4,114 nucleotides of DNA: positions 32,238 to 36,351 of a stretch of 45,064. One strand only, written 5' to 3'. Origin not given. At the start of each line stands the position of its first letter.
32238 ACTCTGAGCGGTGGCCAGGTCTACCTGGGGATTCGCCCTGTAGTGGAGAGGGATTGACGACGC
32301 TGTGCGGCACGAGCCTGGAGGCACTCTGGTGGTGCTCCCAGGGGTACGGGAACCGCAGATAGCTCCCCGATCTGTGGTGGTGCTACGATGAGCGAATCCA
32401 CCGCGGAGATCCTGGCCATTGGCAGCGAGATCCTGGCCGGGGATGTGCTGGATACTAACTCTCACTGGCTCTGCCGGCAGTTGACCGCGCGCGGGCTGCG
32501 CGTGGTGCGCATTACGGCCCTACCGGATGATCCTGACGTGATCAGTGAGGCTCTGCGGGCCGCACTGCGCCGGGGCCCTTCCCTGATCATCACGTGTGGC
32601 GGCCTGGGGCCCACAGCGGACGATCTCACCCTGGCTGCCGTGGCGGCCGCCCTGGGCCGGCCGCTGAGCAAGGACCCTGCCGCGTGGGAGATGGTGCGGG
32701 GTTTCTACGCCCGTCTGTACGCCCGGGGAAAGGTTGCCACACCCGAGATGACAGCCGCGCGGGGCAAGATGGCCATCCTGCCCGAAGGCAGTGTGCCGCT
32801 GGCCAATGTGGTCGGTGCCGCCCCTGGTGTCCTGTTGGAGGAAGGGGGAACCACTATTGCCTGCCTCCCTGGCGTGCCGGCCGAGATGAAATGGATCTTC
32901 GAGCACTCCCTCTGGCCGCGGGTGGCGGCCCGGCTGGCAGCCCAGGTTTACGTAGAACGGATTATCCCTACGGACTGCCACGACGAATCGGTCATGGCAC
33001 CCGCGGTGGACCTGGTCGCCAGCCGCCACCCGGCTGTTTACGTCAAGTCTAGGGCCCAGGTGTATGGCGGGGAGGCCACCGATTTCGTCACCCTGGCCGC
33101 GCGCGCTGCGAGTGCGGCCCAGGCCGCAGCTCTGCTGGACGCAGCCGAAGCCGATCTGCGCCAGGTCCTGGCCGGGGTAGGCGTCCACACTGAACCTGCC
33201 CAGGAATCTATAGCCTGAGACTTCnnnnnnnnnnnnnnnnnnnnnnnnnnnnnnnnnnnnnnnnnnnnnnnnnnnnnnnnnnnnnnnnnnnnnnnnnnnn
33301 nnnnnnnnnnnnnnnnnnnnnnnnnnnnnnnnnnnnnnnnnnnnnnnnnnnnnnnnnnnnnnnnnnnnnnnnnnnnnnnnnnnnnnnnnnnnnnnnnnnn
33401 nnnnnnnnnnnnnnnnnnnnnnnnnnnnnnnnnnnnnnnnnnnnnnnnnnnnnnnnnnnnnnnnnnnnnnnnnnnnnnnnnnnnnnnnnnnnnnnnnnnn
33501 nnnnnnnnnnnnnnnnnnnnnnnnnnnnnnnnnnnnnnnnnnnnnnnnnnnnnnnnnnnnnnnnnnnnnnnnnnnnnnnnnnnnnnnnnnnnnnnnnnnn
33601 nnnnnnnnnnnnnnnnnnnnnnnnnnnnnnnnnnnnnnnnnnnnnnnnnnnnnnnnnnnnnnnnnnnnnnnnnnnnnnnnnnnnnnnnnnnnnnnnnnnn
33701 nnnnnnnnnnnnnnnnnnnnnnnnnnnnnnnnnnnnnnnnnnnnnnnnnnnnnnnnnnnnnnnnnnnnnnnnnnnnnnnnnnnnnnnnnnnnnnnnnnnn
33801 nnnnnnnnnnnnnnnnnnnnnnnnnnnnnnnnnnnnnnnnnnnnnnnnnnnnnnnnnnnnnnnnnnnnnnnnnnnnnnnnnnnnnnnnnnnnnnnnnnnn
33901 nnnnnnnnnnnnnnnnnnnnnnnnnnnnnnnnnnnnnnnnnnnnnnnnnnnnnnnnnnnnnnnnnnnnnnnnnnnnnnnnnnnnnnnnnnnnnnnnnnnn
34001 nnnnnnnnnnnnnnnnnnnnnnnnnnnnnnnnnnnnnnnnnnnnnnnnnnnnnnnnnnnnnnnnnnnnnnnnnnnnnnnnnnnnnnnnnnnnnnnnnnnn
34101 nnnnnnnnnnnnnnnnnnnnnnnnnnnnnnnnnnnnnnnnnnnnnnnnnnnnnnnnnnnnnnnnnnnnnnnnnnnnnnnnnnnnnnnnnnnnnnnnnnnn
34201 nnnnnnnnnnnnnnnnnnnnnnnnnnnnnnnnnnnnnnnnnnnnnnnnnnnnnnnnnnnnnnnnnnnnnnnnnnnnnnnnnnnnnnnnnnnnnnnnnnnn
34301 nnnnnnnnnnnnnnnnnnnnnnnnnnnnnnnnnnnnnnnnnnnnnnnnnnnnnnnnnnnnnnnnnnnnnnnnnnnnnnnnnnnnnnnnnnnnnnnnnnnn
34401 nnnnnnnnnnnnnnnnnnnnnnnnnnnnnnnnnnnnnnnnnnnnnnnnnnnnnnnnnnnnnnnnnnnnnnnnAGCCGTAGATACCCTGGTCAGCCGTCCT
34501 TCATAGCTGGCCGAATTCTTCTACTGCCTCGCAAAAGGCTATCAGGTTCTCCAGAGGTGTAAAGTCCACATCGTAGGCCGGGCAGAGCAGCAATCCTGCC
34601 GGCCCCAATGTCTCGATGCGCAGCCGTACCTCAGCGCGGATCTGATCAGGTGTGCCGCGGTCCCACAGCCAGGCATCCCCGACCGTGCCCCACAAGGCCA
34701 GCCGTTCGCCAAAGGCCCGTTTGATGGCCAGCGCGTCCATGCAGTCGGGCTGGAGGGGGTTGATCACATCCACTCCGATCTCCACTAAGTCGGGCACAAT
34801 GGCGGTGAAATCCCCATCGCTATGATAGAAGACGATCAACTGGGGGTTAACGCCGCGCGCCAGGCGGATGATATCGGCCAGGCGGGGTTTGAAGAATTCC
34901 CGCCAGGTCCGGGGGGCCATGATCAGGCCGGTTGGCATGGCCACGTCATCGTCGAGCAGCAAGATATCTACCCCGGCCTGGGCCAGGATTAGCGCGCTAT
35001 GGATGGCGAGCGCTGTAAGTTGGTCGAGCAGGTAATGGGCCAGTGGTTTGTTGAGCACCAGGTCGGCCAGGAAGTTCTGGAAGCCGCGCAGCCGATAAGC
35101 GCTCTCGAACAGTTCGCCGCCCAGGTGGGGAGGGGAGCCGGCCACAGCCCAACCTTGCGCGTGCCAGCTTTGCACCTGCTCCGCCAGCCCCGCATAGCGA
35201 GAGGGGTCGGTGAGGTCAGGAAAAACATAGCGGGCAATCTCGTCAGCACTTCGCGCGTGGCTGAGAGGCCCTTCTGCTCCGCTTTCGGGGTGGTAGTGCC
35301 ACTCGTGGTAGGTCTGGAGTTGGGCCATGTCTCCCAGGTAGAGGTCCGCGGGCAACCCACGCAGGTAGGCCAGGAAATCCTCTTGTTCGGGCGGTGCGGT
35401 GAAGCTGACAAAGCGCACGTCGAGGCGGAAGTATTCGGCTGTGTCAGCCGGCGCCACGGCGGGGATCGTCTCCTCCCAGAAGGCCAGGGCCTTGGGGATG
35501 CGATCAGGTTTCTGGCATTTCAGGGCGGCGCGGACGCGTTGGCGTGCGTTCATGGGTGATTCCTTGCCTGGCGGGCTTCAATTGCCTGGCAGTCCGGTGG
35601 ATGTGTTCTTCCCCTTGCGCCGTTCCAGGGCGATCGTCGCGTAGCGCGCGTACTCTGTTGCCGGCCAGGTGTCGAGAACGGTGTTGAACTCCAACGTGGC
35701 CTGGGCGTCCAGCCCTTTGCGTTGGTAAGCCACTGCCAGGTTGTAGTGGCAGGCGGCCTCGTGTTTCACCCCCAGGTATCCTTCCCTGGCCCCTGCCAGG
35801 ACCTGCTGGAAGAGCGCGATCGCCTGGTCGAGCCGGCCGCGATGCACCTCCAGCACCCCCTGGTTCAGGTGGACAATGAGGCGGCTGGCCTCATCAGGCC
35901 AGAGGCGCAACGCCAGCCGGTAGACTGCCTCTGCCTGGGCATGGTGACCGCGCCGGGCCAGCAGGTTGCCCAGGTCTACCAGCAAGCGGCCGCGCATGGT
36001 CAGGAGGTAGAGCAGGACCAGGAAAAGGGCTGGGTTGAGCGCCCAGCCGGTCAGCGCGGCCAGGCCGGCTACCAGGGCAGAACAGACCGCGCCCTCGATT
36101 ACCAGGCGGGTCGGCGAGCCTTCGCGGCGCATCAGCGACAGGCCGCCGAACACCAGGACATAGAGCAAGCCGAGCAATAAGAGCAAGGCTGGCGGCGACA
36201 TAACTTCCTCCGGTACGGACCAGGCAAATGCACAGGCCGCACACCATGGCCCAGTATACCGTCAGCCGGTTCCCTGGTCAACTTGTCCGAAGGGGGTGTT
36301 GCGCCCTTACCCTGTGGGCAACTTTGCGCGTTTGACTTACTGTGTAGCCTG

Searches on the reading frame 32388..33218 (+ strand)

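Call 68: search_protein_families(library=pfam, proteins=[window:32388-33218:+], max_evalue=0.00001)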
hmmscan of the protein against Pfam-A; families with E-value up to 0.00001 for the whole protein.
window:32388-33218:+ (276 aa): 1 family
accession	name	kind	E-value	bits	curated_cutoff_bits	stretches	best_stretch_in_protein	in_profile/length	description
PF00994.29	MoCF_biosynth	-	2.5e-36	125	26.6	1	7-179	1-142/144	Probable molybdopterin binding domain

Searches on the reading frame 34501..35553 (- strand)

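Call 68: search_protein_families(library=pfam, proteins=[window:34501-35553:-], max_evalue=0.00001)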
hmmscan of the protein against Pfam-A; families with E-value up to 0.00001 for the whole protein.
window:34501-35553:- (350 aa): 1 family
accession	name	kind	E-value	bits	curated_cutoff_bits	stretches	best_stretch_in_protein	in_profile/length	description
PF01208.23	URO-D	-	7.3e-20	71.7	23.9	1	156-346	160-345/346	Uroporphyrinogen decarboxylase (URO-D)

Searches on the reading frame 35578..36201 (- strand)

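Call 68: search_protein_families(library=pfam, proteins=[window:35578-36201:-], max_evalue=0.00001)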
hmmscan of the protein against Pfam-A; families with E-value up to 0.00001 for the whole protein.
window:35578-36201:- (207 aa): 6 families
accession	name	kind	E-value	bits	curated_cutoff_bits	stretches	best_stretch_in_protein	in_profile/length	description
PF13424.12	TPR_12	-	1.6e-11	44.6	30.1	1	109-177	4-73/77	Tetratricopeptide repeat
PF07719.23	TPR_2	-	1.8e-10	40.6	27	0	73-100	3-30/34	Tetratricopeptide repeat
PF00515.34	TPR_1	-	5.1e-10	39.2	27.8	0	75-103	5-33/34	Tetratricopeptide repeat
PF13432.12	TPR_16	-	1.3e-07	32.4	32.7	1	76-136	2-59/65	Tetratricopeptide repeat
PF13181.12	TPR_8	-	6.1e-06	26.4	25.7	0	72-100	2-30/34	Tetratricopeptide repeat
PF13428.12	TPR_14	-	8.2e-06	26.5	23.5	0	72-105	2-35/44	Tetratricopeptide repeat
